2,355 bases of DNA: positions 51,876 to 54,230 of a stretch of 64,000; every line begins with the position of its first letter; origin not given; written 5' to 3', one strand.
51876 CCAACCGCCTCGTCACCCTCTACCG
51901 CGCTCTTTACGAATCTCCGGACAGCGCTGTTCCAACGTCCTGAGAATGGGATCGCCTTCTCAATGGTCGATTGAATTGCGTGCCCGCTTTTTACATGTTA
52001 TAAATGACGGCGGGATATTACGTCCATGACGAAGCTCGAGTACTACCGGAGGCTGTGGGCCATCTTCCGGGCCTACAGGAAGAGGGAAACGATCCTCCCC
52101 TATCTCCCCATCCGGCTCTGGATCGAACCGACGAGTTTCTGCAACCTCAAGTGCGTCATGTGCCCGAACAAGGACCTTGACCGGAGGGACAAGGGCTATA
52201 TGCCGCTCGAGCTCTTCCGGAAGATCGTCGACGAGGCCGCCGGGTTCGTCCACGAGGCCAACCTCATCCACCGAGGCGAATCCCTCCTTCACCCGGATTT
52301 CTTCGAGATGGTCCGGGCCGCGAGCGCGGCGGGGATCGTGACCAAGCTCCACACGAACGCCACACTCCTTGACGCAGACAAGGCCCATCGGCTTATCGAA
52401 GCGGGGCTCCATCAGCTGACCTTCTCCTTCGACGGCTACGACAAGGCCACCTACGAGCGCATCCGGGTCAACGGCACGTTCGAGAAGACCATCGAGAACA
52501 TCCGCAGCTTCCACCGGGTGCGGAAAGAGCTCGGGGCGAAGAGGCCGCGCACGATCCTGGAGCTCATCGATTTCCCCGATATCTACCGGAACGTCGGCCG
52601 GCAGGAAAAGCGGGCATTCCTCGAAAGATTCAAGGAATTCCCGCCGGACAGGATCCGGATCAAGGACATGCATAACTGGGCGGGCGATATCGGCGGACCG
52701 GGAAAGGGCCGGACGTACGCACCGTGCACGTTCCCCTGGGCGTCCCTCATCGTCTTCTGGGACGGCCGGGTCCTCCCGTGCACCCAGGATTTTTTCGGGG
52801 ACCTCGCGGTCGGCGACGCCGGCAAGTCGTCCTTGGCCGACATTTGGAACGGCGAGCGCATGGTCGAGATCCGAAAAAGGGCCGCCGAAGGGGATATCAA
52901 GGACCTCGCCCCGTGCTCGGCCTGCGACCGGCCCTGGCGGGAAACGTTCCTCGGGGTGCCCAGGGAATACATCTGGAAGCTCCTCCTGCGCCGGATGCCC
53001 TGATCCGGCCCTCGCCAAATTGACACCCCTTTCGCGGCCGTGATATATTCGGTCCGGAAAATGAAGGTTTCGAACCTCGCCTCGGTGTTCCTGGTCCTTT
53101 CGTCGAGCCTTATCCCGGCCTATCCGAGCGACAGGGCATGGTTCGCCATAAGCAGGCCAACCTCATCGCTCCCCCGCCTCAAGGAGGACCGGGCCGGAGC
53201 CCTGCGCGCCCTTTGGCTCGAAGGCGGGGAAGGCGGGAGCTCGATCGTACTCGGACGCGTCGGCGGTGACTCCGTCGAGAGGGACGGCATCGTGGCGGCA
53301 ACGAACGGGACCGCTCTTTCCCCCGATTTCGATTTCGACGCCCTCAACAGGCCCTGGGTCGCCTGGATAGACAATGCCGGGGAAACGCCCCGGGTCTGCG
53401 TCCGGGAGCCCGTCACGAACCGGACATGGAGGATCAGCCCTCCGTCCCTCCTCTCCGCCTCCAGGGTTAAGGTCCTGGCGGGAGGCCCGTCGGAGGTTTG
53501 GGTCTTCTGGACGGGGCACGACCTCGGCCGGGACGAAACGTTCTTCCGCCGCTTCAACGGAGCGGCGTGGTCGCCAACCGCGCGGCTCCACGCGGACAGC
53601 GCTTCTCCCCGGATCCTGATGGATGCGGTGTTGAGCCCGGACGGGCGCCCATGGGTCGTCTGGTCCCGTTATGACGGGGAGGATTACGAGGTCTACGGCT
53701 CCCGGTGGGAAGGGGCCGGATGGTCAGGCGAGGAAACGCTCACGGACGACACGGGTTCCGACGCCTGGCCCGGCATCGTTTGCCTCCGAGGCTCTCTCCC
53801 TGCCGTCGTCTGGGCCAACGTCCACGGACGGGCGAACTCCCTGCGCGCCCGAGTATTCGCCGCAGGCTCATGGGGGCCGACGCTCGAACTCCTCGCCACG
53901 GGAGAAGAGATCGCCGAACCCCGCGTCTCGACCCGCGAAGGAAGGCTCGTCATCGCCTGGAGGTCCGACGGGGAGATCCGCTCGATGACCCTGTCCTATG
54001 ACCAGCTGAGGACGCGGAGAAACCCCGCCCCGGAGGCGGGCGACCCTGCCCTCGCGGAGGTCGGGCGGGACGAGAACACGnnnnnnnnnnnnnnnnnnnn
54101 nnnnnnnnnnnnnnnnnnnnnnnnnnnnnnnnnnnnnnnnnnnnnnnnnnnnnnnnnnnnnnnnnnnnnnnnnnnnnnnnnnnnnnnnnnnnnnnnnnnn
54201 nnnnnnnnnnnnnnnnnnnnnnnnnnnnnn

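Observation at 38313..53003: Large glycan-assembly locus with two radical-SAM/SPASM enzymes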

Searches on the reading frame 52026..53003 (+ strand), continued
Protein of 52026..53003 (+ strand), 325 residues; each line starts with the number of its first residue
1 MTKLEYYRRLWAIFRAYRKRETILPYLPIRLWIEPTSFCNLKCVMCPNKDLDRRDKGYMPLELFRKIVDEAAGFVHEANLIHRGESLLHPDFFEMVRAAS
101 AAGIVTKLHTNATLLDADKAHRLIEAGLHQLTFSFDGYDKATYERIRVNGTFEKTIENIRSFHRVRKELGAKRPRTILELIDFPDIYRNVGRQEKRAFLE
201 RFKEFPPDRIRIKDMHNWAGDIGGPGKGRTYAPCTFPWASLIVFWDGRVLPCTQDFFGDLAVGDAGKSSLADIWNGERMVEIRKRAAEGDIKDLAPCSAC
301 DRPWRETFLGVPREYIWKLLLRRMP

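Call 26: search_solved_structures(query=A1, max_evalue=0.01, show_alignments=1)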
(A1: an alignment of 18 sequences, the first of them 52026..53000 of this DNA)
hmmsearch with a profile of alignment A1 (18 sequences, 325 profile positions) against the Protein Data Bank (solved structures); distinct sequences matched with E-value up to 0.01: 15.
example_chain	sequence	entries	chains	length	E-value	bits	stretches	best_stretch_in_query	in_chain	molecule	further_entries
4m7t_A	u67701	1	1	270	2.3e-19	73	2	226-302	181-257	BtrN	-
4m7s_A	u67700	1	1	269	3e-19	72.6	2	226-302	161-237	BtrN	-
7vob_C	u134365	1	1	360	5e-09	39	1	22-157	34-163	Cytosylglucuronate decarboxylase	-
7voc_C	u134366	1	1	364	5.1e-09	39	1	22-157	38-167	Cytosylglucuronate decarboxylase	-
6c8v_A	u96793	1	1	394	1.8e-08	37.2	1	27-146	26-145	Coenzyme PQQ synthesis protein E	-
6efn_A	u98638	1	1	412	5.7e-06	28.9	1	25-290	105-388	Sporulation killing factor maturation protein SkfB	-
4k37_A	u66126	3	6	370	1.5e-05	27.5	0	28-137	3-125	Anaerobic sulfatase-maturating enzyme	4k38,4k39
4k36_A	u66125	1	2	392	1.9e-05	27.3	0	28-137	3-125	Anaerobic sulfatase-maturating enzyme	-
7tol_A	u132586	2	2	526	2.4e-05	26.9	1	32-147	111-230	glycerol dibiphytanyl glycerol tetraether - macrocyclic archaeol synthase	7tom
1tv7_A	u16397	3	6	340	6.2e-05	25.5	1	28-155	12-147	Molybdenum cofactor biosynthesis protein A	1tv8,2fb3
2fb2_A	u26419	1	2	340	6.7e-05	25.4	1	28-155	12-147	Molybdenum cofactor biosynthesis protein A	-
5v1q_A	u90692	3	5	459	0.00011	24.8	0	18-184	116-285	Radical SAM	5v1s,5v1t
7wzv_A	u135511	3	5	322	0.00096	21.6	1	33-121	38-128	4Fe-4S cluster-binding domain-containing protein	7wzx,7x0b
8wm2_A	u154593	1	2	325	0.0016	20.9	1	36-136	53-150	Fe-S radical SAM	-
2yx0_A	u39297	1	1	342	0.0035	19.8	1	80-215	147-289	radical sam enzyme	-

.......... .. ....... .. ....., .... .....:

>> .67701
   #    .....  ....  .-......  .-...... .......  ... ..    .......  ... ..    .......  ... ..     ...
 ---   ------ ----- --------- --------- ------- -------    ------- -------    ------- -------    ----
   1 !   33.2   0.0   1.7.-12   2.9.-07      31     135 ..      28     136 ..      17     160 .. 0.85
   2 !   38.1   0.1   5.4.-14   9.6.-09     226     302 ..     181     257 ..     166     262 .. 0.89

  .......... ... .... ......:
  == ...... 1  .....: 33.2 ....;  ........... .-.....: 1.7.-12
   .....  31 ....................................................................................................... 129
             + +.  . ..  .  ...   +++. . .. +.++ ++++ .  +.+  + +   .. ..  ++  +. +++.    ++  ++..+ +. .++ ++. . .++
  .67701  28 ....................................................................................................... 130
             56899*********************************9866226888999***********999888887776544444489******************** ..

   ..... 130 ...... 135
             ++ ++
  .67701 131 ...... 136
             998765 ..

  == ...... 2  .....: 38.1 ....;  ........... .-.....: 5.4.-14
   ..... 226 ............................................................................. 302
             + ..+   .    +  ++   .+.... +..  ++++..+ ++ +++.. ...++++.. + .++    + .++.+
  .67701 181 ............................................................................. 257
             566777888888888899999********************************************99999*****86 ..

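Call 33: predict_structure(alignment_id=A1)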
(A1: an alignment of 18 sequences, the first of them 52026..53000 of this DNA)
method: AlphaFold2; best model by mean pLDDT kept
length: 325 residues; sequences in the alignment: 18
mean_pLDDT: 85.8   pTM: 0.86
mean pLDDT of the five models: 85.8, 85.3, 82.1, 80.5, 77.3
residues with pLDDT >= 90: 171; 70-90: 109; 50-70: 39; < 50: 6
segments of 3 or more residues with pLDDT < 50: 218-222
pLDDT, mean of each block of 10 residues (from residue 1): 88 90 95 89 64 87 98 94 81 97 93 92 96 88 78 93 97 93 71 87 92 61 61 88 94 82 97 97 93 82 76 66 60
secondary structure, 60 per line:
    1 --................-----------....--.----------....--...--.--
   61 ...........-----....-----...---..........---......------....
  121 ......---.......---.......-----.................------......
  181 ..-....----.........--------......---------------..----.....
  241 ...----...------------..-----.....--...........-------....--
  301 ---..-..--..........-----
elements in order: H3-18 E30-33 H47-50 H61-71 E77-80 H92-101 E105-110 H117-126 E130-136 H140-146 H152-168 E175-182 H184-187 H192-200 E209-214 H236-239 E240-243 E248-250 H270-274 H277-287 H295-298 H313-320

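Call 39: fold_search(model_id=the predicted structure, library=pdb)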
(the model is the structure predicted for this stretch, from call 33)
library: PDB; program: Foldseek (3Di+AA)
matches with E <= 10: 1878; with E <= 0.001: 129
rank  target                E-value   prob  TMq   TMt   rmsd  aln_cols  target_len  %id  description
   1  4m7t                  4.0e-14  1.00  0.55  0.71   7.0       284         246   19  Crystal structure of BtrN in complex with AdoMet and 2-DOIA (released 2013-10-02)
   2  8hzy_A                6.5e-13  1.00  0.57  0.42   8.4       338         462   17  The crystal structure of a Radical SAM Enzyme DesII (released 2024-07-10)
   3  5v1t_A                1.4e-12  1.00  0.56  0.43   8.5       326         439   16  Crystal structure of Streptococcus suis SuiB bound to precursor peptide SuiA (released 2017-08-30)
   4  5v1s_A                1.7e-12  1.00  0.58  0.46   7.2       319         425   17  Crystal structure of Streptococcus suis SuiB bound to S-adenosylmethionine (released 2017-08-30)
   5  8hzv_D                1.8e-12  1.00  0.61  0.44   8.8       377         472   18  The crystal structure of a Radical SAM Enzyme DesII (released 2024-07-10)
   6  5v1q_A                1.9e-12  1.00  0.58  0.45   8.0       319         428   16  Crystal structure of Streptococcus suis SuiB (released 2017-08-30)
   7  8hzv_A                1.9e-12  1.00  0.59  0.42   7.9       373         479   16  The crystal structure of a Radical SAM Enzyme DesII (released 2024-07-10)
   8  8hzv_C                2.2e-12  1.00  0.58  0.42   8.4       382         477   16  The crystal structure of a Radical SAM Enzyme DesII (released 2024-07-10)
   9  8hzv_B                3.5e-12  1.00  0.58  0.42   9.2       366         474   17  The crystal structure of a Radical SAM Enzyme DesII (released 2024-07-10)
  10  8hzy_B                3.7e-12  1.00  0.57  0.43   8.4       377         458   17  The crystal structure of a Radical SAM Enzyme DesII (released 2024-07-10)
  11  5v1q_B                5.5e-12  1.00  0.56  0.43   9.1       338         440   17  Crystal structure of Streptococcus suis SuiB (released 2017-08-30)
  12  5v1s_B                1.3e-11  1.00  0.55  0.43   8.3       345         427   16  Crystal structure of Streptococcus suis SuiB bound to S-adenosylmethionine (released 2017-08-30)
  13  7vob                  5.3e-11  1.00  0.51  0.51   6.9       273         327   21  The crystal structure of a Radical SAM Enzyme BlsE involved in the Biosynthesis of Blasticidin S (released 2022-05-04)
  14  6efn                  3.4e-10  1.00  0.55  0.47   7.0       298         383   18  Structure of a RiPP maturase, SkfB (released 2018-10-24)
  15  6c8v                  1.2e-09  1.00  0.48  0.50   7.4       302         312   16  X-ray structure of PqqE from Methylobacterium extorquens (released 2018-02-14)
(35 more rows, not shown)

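Call 69: search_protein_families(library=pfam, proteins=[L071:13073-14707:+, L071:11050-13056:+, L071:8772-10004:+], max_evalue=0.001)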
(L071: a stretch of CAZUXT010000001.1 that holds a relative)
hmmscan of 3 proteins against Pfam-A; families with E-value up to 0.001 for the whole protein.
L071:13073-14707:+ (544 aa): 1 family
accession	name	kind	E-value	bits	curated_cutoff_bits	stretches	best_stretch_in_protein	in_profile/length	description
PF13231.12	PMT_2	-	1.4e-07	32.3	26.1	1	117-224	25-132/160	Dolichyl-phosphate-mannose-protein mannosyltransferase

L071:11050-13056:+ (668 aa): 3 families
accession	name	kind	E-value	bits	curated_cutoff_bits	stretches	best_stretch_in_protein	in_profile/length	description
PF00884.28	Sulfatase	-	3.6e-47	161.6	25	1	231-526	2-297/301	Sulfatase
PF16347.10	SGSH_C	-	1.4e-10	42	29.3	1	486-625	9-135/154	N-sulphoglucosamine sulphohydrolase, C-terminal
PF01663.27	Phosphodiest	-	2e-10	41.2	23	1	232-297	1-63/342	Type I phosphodiesterase / nucleotide pyrophosphatase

L071:8772-10004:+ (410 aa): 1 family
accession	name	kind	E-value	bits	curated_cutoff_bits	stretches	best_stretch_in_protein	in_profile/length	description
PF00375.23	SDF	-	6.9e-129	430.7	27.9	1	6-403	1-386/387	Sodium:dicarboxylate symporter family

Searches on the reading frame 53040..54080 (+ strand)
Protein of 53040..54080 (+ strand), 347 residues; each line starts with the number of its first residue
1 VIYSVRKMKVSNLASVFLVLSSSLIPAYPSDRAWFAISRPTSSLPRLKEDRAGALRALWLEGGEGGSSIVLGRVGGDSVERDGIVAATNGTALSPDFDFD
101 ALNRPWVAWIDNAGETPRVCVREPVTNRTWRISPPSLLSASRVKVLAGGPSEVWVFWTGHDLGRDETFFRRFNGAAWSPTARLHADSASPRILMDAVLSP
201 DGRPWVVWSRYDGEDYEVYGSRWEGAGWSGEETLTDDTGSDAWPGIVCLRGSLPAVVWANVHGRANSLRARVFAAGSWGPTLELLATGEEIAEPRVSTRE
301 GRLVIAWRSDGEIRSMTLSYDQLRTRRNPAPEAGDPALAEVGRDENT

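Call 60: search_protein_families(library=pfam, proteins=[window:53040-54080:+], max_evalue=5)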
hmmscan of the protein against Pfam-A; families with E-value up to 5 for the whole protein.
window:53040-54080:+ (347 aa): 0 families
